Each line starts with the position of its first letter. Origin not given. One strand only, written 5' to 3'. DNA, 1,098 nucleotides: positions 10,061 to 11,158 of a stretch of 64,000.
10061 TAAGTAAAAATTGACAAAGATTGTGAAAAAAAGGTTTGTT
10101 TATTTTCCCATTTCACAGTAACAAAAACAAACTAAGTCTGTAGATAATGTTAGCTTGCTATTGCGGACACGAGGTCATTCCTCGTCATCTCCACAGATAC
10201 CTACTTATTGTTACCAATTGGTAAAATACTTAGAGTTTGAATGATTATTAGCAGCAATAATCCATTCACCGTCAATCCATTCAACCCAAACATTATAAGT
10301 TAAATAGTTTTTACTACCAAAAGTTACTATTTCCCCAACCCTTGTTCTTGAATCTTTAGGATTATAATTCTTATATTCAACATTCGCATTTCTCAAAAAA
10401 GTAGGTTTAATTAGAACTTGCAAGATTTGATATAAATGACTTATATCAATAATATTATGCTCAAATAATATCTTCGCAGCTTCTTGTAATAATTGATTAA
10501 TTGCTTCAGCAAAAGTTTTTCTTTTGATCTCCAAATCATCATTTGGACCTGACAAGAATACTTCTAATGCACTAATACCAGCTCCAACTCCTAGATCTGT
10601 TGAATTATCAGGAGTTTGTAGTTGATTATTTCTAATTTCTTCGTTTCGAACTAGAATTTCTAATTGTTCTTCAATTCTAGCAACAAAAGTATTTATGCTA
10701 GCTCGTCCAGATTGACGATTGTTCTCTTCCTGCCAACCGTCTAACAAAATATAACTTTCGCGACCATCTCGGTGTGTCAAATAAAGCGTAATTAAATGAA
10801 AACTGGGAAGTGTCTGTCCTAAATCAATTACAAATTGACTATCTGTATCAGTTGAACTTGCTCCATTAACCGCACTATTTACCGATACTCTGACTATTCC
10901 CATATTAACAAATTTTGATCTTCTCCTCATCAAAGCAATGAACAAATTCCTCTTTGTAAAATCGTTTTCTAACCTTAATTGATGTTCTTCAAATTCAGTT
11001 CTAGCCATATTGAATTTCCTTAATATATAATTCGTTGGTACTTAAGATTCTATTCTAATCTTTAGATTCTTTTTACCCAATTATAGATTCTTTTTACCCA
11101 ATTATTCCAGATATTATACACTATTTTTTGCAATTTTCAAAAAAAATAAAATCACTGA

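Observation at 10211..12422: Two-gene island of unknown function with tandem-repeat-rich upstream regions, between comFC and ftsK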

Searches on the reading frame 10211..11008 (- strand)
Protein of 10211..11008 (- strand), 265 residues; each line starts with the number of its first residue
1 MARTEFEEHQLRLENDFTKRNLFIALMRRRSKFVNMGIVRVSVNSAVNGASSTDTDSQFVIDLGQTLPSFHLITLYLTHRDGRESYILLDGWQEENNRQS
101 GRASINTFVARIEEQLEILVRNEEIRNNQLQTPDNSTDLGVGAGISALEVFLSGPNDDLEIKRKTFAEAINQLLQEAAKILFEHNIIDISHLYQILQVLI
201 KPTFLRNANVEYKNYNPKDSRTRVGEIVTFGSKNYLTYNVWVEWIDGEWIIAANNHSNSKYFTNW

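Call 8: search_protein_families(library=pfam, proteins=[window:10211-11008:-], max_evalue=1)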
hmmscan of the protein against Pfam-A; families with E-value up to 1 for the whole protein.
window:10211-11008:- (265 aa): 0 families

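Call 10: find_homologous_proteins(query=window:10211-11008:-, max_evalue=0.001)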
Query window:10211-11008:-: 503 candidates shared short words with the query, none scored E <= 0.001.

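Call 18: predict_structure(protein=window:10211-11008:-)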
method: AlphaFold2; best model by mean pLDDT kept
length: 265 residues; sequences in the alignment: 1
mean_pLDDT: 37.6   pTM: 0.24
mean pLDDT of the five models: 37.6, 34.9, 33.1, 31.5, 30.1
residues with pLDDT >= 90: 0; 70-90: 0; 50-70: 16; < 50: 249
segments of 3 or more residues with pLDDT < 50: 1-219, 224-226, 228-239, 253-265
pLDDT, mean of each block of 10 residues (from residue 1): 27 34 35 30 30 32 37 38 40 40 37 41 35 33 31 38 40 44 37 39 34 45 49 41 53 42 30
secondary structure, 60 per line:
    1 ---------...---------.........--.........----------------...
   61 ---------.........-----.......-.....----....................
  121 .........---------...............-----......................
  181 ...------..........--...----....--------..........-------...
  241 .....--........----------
elements in order: E10-12 E22-30 E33-41 E58-60 E70-78 E84-90 H92-96 H101-129 H139-153 H159-183 H190-199 E209-212 E221-230 E238-245 E248-255

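Call 20: search_protein_families(library=phrogs, proteins=[window:10211-11008:-], max_evalue=1)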
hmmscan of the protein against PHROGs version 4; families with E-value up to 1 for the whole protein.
window:10211-11008:- (265 aa): 0 families

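Call 21: search_protein_families(library=ncbifam, proteins=[window:10211-11008:-], max_evalue=1)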
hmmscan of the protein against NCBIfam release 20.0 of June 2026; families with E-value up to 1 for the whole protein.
window:10211-11008:- (265 aa): 1 family
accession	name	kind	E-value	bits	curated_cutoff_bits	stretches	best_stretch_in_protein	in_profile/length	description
NF033938.0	porH_2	subfamily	0.056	14.1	30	1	165-181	15-31/63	PorH family porin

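Call 22: search_protein_families(library=padloc, proteins=[window:10211-11008:-], max_evalue=1)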
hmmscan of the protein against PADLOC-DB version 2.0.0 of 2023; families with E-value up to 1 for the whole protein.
window:10211-11008:- (265 aa): 0 families

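Call 23: search_solved_structures(query=window:10211-11008:-, max_evalue=10)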
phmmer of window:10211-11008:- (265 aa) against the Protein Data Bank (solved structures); distinct sequences matched with E-value up to 10: 1.
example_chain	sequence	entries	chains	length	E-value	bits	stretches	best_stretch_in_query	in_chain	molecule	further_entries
3ipj_A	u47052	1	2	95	0.67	12.5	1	168-207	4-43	PTS system, IIabc component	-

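Call 26: find_related_loci(query=window:10211-11008:-, collection=metagenome_contigs, flank=8000)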
Query window:10211-11008:- (265 aa) in metagenome_contigs; peptide patterns used: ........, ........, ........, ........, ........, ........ (x = any residue, [..] = any of these).
72 stretches matched a pattern, but none encodes a relative of the query by tblastn (E <= 1e-3).

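Call 27: find_related_loci(query=window:10211-11008:-, collection=viral_contigs, flank=8000)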
Query window:10211-11008:- (265 aa) in viral_contigs; peptide patterns used: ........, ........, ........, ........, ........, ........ (x = any residue, [..] = any of these).
5 stretches matched a pattern, but none encodes a relative of the query by tblastn (E <= 1e-3).

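Call 32: list_cluster_members(proteins=[window:10211-11008:-])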
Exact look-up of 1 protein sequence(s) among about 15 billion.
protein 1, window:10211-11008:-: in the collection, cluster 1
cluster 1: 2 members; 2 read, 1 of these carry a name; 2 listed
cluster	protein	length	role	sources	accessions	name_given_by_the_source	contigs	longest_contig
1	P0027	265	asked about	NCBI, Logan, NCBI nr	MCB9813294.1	MAG: hypothetical protein H6772_02720 [Pseudomonadales bacterium] | hypothetical protein [Pseudomonadales bacterium]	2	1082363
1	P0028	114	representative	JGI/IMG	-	-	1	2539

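Call 72: search_protein_representatives(protein=window:10211-11008:-)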
Query: 265 residues. Proteins with E-value up to 0.001 (for the whole library): 5; up to 1e-10: 1; up to 1e-30: 1. The best 5 are listed.
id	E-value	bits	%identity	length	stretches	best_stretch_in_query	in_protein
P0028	9.4e-70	251.2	100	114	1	152-265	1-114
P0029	4.7e-08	49.1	33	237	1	5-129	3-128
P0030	1.1e-04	38.1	30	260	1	18-255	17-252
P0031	3.7e-04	36.3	31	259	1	8-119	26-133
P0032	5.4e-04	35.8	30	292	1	19-122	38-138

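Call 75: find_homologous_proteins(query=A4, max_evalue=0.001)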
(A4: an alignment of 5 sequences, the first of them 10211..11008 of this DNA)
Query A4 (5 sequences) (265 aa, profile of the alignment): 2 proteins with E <= 0.001 among 6135 candidates.
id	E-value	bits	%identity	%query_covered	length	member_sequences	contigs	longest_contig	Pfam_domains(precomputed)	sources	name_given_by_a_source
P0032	1.4e-96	341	30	37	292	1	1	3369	-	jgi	-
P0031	7.9e-87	309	30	42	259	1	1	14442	-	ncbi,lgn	-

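Call 76: find_encoding_contigs(protein=P0031, flank=8000, max_places=4)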
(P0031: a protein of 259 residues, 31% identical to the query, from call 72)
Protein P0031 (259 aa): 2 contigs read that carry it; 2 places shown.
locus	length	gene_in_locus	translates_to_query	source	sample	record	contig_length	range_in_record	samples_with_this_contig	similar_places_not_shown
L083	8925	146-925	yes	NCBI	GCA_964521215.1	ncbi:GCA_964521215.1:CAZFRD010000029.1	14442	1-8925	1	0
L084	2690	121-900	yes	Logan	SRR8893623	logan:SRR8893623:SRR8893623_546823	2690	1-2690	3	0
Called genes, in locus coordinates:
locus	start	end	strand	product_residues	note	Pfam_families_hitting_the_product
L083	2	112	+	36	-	?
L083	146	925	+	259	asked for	-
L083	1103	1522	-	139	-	-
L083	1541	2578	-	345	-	PF13349:DUF4097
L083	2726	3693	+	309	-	PF00872:Transposase_mut, PF10551:MULE (weak)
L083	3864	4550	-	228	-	-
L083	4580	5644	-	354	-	-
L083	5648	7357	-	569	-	-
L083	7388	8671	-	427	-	PF00162:PGK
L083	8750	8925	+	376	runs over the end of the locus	PF00575:S1 (weak), PF23459:S1_RRP5 (faint), PF13509:S1_2 (faint), PF00575:S1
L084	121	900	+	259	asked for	-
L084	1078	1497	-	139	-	-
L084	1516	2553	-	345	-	PF13349:DUF4097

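Call 77: find_encoding_contigs(protein=P0032, flank=8000, max_places=4)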
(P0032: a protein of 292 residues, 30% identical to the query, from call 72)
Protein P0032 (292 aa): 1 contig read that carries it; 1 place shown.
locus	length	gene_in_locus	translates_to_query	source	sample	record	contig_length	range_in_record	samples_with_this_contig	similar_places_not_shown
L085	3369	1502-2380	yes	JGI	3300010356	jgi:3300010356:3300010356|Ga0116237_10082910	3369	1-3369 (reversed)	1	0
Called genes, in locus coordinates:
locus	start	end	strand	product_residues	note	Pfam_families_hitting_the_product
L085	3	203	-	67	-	?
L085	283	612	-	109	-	-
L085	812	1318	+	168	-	-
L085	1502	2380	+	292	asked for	-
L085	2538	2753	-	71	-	-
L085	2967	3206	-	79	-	-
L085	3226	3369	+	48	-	?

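Call 80: find_encoding_contigs(protein=P0029, flank=8000, max_places=4)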
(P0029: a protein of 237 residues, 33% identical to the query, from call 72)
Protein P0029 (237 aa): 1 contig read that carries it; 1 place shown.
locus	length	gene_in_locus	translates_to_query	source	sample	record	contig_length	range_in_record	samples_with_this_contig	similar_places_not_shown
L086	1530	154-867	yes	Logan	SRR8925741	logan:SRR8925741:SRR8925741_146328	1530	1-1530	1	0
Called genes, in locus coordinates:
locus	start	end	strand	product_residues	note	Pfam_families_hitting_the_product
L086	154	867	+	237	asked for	-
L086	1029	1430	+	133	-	-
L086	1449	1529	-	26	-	?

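Call 81: find_encoding_contigs(protein=P0030, flank=8000, max_places=4)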
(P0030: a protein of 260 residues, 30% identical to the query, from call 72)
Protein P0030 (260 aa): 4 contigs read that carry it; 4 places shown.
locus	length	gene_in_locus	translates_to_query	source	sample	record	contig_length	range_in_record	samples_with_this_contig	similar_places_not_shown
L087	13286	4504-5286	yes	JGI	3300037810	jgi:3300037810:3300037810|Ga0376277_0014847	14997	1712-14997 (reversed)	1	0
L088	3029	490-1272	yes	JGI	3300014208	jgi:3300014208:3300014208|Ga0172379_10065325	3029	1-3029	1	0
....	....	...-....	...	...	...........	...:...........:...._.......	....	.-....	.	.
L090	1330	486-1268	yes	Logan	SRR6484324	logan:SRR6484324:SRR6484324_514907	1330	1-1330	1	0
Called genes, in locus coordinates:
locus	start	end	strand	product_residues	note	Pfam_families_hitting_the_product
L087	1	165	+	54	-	?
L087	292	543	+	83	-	PF12728:HTH_17, PF13411:MerR_1, PF00376:MerR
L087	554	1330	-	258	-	PF03808:Glyco_tran_WecG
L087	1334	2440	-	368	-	PF00022:Actin, PF06723:MreB_Mbl, PF25216:Volactin (weak), PF00012:HSP70 (weak), PF14450:FtsA (weak)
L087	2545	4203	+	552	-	PF08308:PEGA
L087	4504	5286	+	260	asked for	-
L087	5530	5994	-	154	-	PF00334:NDK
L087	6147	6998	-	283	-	-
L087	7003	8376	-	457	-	PF00675:Peptidase_M16, PF05193:Peptidase_M16_C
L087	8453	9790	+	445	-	PF04932:Wzy_C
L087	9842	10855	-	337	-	PF00753:Lactamase_B (faint)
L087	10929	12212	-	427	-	PF03772:Competence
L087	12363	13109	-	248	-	PF10531:SLBB, PF00633:HHH (weak)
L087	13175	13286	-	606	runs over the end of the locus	?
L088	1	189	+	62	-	?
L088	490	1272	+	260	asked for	-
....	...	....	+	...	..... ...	-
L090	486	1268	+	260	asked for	-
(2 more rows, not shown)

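Call 87: search_protein_families(library=pfam, alignment_id=A4, max_evalue=5)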
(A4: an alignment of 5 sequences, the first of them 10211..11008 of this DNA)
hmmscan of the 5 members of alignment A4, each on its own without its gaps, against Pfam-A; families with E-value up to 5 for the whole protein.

A. member 1, window:10211-11008:- (265 aa): 0 families

B. families by the number of members that match (of 5 scanned): 3 families
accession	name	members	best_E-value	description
PF24414.1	DUF7547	1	0.013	Family of unknown function (DUF7547)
PF23037.1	KOWx_SPT5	1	0.12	Transcription elongation factor SPT5, KOWx domain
PF02881.24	SRP54_N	1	0.14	SRP54-type protein, helical bundle domain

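Call 88: search_solved_structures(query=A4, max_evalue=10)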
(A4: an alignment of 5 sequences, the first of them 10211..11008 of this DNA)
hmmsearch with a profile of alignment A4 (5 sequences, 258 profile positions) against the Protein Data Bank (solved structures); distinct sequences matched with E-value up to 10: 1.
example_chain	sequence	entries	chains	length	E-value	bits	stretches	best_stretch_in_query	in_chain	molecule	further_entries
2p22_A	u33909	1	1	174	0.44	13.2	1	162-232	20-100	Suppressor protein STP22 of temperature-sensitive alpha-factor receptor and arginine perme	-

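Call 89: search_protein_families(library=phrogs, alignment_id=A4, max_evalue=5)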
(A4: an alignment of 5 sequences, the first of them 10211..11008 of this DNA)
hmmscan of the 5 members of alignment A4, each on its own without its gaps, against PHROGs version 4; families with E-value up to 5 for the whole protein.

A. member 1, window:10211-11008:- (265 aa): 0 families

B. families by the number of members that match (of 5 scanned): 6 families
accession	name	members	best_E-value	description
phrog_6523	-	1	0.083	endolysin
phrog_16306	-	1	0.18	virion structural protein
phrog_2773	-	1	0.31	-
phrog_18806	-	1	0.32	-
phrog_4454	-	1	0.33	-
phrog_15616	-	1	0.43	-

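Call 92: find_related_loci(query=A4, collection=viral_contigs, flank=6000)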
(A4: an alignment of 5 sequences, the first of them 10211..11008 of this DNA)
Query A4 (265 aa) in viral_contigs; peptide patterns used: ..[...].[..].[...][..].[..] (x = any residue, [..] = any of these).
66 stretches matched a pattern, but none encodes a relative of the query by tblastn (E <= 1e-3).

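Call 94: find_related_loci(query=A5, collection=metagenome_contigs, flank=6000)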
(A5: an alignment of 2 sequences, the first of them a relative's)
Query A5 (292 aa) in metagenome_contigs; peptide patterns used: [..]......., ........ (x = any residue, [..] = any of these).
87 stretches matched a pattern, but none encodes a relative of the query by tblastn (E <= 1e-3).

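Call 101: list_cluster_members(proteins=[P0029, P0030, P0031, P0032])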
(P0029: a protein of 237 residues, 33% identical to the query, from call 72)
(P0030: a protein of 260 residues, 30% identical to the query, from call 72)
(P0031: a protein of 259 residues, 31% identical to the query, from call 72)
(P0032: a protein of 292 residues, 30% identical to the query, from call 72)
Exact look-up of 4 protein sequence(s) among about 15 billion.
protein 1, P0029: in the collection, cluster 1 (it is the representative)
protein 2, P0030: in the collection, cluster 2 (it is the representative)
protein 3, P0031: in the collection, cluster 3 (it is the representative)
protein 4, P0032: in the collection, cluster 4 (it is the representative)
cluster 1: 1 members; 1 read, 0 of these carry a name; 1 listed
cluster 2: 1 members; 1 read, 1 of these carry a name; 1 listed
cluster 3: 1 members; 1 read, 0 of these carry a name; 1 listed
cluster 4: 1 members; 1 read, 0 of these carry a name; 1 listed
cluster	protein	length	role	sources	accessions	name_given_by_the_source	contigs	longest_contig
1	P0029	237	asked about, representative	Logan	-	-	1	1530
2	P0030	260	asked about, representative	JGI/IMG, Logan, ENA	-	hypothetical protein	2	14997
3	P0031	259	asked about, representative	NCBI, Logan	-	-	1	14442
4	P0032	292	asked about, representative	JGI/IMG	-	-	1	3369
